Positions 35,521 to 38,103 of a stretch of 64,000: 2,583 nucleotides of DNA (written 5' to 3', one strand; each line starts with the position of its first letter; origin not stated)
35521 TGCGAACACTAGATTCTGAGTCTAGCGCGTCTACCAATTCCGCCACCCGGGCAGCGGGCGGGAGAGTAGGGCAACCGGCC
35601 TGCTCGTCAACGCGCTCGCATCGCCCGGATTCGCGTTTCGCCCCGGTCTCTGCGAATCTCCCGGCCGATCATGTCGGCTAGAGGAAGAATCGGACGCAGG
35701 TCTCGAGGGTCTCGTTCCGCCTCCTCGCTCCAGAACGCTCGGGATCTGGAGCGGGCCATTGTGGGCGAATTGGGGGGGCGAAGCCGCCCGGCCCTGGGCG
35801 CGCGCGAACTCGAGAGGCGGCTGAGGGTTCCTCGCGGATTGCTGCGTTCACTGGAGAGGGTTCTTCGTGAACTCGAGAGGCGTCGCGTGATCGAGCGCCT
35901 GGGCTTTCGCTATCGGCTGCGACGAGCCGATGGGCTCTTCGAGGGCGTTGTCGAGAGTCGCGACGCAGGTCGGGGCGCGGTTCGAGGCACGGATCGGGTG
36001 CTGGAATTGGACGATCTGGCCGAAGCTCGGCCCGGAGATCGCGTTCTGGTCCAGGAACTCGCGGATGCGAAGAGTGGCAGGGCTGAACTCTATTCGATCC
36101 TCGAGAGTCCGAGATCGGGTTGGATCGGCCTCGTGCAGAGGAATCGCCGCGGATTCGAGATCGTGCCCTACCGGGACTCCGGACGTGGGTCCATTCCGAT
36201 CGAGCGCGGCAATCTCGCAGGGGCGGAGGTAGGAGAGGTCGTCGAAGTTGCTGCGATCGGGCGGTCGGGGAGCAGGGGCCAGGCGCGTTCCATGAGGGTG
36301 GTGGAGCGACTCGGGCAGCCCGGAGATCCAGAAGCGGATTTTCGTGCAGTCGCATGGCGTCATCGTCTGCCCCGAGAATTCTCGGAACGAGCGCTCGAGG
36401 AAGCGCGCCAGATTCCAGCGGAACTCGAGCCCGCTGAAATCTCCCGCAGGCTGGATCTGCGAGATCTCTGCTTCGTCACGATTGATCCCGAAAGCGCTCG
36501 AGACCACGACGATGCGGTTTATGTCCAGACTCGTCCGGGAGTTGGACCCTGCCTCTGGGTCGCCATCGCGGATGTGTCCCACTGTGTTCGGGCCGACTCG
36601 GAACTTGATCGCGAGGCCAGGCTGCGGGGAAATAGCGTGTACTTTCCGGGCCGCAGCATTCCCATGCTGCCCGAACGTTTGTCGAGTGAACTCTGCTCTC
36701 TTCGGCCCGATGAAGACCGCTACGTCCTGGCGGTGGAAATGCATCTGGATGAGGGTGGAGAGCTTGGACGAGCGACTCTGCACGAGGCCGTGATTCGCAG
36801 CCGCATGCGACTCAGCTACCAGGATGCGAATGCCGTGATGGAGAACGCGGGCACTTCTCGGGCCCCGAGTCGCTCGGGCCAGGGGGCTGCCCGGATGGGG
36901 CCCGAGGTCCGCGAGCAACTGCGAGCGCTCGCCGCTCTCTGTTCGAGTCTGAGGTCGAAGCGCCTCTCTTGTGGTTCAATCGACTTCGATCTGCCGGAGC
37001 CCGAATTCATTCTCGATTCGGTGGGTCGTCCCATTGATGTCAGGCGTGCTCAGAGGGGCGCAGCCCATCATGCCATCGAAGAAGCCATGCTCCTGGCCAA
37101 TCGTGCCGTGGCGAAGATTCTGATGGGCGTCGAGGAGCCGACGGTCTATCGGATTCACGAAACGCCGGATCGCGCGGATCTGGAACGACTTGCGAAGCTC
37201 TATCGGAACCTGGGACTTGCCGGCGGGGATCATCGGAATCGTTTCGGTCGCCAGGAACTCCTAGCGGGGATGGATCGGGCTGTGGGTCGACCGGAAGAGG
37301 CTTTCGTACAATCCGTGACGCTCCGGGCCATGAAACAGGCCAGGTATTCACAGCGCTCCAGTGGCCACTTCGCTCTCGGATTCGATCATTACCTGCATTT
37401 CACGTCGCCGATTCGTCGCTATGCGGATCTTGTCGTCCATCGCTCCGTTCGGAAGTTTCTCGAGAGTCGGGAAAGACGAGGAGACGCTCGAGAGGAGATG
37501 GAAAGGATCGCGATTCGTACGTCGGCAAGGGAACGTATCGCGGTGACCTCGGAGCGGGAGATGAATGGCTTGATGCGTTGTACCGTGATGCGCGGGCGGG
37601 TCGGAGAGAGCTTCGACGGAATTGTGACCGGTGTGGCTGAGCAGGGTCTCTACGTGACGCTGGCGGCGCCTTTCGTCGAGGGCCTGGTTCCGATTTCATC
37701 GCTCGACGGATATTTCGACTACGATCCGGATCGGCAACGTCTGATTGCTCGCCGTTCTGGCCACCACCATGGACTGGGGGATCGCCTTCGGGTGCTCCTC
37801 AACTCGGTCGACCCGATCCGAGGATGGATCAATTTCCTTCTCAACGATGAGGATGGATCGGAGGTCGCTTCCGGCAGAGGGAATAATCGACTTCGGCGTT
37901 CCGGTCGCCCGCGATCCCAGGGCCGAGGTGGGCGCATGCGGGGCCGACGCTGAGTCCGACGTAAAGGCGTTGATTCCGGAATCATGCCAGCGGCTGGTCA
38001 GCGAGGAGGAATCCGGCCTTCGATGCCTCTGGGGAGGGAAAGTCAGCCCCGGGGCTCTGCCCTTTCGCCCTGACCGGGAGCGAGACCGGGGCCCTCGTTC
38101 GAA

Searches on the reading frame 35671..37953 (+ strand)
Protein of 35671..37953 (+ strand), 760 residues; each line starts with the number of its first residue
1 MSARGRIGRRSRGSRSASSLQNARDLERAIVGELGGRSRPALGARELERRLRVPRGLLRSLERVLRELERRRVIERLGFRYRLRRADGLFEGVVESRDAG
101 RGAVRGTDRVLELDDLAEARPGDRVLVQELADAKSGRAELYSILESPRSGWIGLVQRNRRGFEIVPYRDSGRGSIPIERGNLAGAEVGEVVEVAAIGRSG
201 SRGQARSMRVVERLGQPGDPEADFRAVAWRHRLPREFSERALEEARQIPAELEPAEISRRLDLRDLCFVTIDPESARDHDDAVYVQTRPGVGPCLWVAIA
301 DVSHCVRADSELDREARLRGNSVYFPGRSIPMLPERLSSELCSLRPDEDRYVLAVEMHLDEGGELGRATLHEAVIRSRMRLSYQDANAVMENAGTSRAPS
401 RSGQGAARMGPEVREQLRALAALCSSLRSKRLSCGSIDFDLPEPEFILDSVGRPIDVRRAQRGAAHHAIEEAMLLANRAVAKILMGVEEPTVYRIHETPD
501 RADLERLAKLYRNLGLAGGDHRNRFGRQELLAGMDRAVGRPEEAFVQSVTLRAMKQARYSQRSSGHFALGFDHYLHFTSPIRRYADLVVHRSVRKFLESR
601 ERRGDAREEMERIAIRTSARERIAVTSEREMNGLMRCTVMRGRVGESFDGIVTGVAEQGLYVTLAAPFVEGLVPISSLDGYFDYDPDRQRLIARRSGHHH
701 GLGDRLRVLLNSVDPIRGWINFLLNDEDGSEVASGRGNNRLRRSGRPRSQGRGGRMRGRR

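Call 33: search_protein_families(library=pfam, proteins=[window:35671-37953:+], max_evalue=0.00001)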
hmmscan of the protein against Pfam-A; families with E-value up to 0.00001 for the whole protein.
window:35671-37953:+ (760 aa): 3 families
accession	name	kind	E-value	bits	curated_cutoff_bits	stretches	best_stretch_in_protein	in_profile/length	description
PF00773.25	RNB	-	5.4e-99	332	29.3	1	260-598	1-325/326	RNB domain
PF17876.7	CSD2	-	1.3e-08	35.3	26.2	1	173-238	11-74/74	Cold shock domain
PF00575.29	S1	-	8.6e-06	26.5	22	0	644-688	4-47/74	S1 RNA binding domain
